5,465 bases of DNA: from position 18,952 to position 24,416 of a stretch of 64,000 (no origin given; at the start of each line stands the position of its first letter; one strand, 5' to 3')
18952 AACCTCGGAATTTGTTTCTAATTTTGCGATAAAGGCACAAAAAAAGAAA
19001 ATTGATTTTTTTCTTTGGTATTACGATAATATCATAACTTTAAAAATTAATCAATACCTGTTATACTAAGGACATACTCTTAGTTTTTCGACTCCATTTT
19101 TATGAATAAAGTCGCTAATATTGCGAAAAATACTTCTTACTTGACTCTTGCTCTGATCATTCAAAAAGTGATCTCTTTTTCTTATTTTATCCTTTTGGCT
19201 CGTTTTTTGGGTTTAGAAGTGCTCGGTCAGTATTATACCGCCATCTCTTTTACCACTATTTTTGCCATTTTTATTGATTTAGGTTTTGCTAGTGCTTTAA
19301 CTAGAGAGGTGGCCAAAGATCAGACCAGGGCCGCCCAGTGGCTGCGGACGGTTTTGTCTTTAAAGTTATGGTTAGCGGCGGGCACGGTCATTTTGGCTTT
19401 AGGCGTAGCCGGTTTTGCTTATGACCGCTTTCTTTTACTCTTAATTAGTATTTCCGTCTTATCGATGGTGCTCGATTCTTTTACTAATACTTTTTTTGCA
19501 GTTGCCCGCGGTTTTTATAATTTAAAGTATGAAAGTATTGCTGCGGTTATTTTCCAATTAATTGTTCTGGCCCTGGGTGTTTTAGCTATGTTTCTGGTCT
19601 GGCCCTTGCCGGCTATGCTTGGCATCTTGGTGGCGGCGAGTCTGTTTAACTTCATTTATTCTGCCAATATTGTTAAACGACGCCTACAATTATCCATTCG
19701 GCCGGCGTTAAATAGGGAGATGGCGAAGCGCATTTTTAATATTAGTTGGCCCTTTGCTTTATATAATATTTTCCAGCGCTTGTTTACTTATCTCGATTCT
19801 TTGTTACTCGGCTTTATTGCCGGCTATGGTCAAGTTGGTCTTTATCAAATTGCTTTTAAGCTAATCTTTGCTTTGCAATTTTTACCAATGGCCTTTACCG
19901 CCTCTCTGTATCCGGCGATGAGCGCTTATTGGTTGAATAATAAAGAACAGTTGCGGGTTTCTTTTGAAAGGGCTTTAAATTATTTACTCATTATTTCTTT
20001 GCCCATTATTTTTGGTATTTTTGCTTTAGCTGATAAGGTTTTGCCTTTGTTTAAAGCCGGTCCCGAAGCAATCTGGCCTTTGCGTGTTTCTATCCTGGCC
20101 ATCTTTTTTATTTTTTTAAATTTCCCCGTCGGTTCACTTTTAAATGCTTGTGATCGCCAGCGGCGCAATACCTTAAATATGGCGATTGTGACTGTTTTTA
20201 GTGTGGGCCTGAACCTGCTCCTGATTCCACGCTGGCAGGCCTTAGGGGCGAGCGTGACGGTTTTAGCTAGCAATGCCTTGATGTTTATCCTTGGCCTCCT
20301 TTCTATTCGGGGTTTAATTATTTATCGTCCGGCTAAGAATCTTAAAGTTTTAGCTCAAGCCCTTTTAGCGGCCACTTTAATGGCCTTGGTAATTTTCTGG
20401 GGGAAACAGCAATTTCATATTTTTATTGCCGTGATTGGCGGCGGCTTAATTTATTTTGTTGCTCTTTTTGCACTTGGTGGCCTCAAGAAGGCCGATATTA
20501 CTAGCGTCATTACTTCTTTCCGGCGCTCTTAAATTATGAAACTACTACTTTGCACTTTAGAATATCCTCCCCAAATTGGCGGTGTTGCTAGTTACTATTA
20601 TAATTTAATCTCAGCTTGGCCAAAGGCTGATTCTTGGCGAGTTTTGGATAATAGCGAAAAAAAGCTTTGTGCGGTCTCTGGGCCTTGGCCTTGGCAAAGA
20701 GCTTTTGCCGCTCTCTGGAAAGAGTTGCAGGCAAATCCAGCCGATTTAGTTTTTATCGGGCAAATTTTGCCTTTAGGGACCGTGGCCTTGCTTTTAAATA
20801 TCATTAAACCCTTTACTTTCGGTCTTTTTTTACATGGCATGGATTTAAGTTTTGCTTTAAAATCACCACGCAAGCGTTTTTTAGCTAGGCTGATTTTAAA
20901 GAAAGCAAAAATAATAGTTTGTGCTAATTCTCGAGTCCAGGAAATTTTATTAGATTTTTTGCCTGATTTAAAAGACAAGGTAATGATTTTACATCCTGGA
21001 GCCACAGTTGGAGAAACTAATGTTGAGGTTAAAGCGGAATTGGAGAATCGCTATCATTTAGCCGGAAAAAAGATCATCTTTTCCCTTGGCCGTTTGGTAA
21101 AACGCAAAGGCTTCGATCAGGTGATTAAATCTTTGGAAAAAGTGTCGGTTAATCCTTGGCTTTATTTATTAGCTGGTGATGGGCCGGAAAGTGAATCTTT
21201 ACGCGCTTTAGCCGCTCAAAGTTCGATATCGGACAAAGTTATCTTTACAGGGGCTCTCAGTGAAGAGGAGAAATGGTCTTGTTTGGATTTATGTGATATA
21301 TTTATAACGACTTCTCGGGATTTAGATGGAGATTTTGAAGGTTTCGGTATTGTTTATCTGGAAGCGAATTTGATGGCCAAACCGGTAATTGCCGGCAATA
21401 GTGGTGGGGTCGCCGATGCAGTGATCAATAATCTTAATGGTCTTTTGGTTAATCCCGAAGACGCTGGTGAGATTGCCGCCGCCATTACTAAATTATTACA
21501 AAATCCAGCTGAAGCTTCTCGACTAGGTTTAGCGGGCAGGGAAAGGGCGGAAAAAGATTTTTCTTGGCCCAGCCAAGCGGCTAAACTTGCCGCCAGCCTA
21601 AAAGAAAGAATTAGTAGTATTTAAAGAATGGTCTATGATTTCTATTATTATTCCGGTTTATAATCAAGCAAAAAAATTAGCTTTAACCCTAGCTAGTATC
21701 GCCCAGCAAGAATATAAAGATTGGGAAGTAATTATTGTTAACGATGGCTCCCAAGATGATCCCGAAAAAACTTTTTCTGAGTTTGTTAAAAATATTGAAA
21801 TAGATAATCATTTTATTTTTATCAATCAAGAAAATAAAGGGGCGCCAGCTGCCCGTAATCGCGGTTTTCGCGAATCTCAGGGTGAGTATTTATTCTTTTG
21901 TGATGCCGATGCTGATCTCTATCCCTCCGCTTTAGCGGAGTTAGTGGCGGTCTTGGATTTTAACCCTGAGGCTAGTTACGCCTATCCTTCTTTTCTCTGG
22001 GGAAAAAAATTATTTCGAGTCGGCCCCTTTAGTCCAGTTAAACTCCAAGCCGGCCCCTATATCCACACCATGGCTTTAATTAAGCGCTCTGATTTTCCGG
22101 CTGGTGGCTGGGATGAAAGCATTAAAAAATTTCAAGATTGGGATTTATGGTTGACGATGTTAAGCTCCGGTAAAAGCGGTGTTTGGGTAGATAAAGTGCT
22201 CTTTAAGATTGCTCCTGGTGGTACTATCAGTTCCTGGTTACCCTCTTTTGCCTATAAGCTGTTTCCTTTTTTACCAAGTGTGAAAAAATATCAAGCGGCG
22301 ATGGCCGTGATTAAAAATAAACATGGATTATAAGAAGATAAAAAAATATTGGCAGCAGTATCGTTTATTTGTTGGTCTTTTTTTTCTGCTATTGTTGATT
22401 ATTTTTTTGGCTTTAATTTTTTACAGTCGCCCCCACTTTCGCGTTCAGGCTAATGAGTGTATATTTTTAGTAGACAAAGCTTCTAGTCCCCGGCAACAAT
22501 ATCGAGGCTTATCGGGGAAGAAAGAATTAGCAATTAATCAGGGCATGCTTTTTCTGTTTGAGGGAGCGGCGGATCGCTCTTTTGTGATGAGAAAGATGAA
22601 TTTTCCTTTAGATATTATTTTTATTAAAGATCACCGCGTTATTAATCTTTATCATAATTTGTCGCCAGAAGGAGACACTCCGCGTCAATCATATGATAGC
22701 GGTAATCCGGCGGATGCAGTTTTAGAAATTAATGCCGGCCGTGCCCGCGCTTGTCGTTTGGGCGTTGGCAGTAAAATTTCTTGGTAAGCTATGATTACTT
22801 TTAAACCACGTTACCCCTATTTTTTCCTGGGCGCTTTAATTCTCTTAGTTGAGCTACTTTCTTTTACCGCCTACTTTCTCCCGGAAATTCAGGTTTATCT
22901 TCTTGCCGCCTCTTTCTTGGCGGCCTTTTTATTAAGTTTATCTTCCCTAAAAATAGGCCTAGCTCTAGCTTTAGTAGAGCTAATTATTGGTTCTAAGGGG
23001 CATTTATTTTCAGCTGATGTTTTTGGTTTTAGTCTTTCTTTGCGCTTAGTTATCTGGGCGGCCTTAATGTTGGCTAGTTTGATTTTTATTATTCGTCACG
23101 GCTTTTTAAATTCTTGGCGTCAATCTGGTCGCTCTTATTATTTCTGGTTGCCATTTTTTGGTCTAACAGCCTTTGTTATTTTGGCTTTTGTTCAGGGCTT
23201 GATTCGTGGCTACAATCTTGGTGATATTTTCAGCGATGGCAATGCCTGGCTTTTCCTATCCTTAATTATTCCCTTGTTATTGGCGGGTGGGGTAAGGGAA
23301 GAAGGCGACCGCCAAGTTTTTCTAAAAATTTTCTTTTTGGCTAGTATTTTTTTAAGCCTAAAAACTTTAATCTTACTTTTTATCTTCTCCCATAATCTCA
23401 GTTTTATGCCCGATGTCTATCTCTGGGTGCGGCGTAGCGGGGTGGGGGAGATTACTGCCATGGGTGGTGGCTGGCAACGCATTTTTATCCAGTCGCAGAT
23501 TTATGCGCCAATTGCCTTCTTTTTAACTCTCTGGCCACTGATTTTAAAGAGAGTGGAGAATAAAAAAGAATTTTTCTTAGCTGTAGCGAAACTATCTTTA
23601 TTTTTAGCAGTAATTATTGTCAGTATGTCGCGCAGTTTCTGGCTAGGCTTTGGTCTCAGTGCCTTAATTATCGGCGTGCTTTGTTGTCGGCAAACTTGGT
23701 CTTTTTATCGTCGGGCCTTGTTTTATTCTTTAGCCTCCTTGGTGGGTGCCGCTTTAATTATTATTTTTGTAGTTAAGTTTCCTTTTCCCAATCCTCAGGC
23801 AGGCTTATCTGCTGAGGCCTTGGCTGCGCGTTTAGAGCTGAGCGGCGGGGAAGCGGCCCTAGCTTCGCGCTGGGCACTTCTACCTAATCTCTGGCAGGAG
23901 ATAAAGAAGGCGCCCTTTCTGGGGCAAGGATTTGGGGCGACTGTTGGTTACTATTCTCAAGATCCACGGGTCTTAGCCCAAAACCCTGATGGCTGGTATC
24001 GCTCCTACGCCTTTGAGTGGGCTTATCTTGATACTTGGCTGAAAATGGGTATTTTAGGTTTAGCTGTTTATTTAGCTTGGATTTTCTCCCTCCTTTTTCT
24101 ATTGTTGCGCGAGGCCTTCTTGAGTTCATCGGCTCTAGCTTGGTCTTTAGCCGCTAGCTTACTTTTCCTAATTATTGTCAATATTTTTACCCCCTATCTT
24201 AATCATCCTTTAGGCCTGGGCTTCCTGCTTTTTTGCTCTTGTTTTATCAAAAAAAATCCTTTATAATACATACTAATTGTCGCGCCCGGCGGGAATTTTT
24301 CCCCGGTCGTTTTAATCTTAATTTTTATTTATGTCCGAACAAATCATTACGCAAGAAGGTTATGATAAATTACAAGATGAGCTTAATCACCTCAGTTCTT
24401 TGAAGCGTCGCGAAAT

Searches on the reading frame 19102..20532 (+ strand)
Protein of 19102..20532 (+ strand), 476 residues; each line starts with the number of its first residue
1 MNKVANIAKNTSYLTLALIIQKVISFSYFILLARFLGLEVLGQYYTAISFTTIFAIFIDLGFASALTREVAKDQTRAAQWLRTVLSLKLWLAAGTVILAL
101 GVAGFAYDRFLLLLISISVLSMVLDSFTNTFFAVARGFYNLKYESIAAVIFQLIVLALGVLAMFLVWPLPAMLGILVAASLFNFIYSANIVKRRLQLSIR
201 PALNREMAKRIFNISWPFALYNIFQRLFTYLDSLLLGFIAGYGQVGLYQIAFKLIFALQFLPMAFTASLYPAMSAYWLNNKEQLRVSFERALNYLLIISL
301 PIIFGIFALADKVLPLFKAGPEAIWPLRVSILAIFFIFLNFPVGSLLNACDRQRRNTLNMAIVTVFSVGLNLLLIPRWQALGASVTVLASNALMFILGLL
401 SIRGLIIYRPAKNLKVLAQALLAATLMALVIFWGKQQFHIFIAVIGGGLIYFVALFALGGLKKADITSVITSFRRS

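Call 67: search_protein_families(library=pfam, proteins=[window:19102-20532:+], max_evalue=0.00001)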
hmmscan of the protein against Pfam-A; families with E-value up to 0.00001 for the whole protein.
window:19102-20532:+ (476 aa): 3 families
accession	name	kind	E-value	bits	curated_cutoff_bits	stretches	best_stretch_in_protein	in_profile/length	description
PF01943.22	Polysacc_synt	-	3.7e-33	115.6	28.2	1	8-276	2-273/274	Polysaccharide biosynthesis protein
PF13440.11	Polysacc_synt_3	-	1.8e-24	87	23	1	31-316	1-282/293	Polysaccharide biosynthesis protein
PF01554.23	MatE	-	9.2e-08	32.4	24.9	1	217-374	1-158/161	MatE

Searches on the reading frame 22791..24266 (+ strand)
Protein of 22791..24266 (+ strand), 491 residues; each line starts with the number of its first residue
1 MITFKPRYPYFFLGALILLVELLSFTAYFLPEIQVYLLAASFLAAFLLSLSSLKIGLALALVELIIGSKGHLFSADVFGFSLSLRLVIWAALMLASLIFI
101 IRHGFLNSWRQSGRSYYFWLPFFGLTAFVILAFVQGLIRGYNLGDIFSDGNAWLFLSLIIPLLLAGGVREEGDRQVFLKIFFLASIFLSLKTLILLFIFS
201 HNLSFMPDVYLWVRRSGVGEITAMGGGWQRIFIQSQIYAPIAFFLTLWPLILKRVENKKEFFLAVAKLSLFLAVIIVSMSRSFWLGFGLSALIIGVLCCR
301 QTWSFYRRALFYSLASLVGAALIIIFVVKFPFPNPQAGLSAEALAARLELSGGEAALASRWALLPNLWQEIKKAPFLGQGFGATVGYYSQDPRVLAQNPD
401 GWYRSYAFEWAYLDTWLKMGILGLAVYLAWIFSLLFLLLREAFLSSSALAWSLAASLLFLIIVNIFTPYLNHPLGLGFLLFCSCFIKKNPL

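Call 67: search_protein_families(library=pfam, proteins=[window:22791-24266:+], max_evalue=0.00001)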
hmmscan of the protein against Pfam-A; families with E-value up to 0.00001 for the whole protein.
window:22791-24266:+ (491 aa): 1 family
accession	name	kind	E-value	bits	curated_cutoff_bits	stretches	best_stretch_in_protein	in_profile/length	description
PF04932.20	Wzy_C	-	2.9e-13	50.3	31.7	1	269-428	4-149/149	O-Antigen ligase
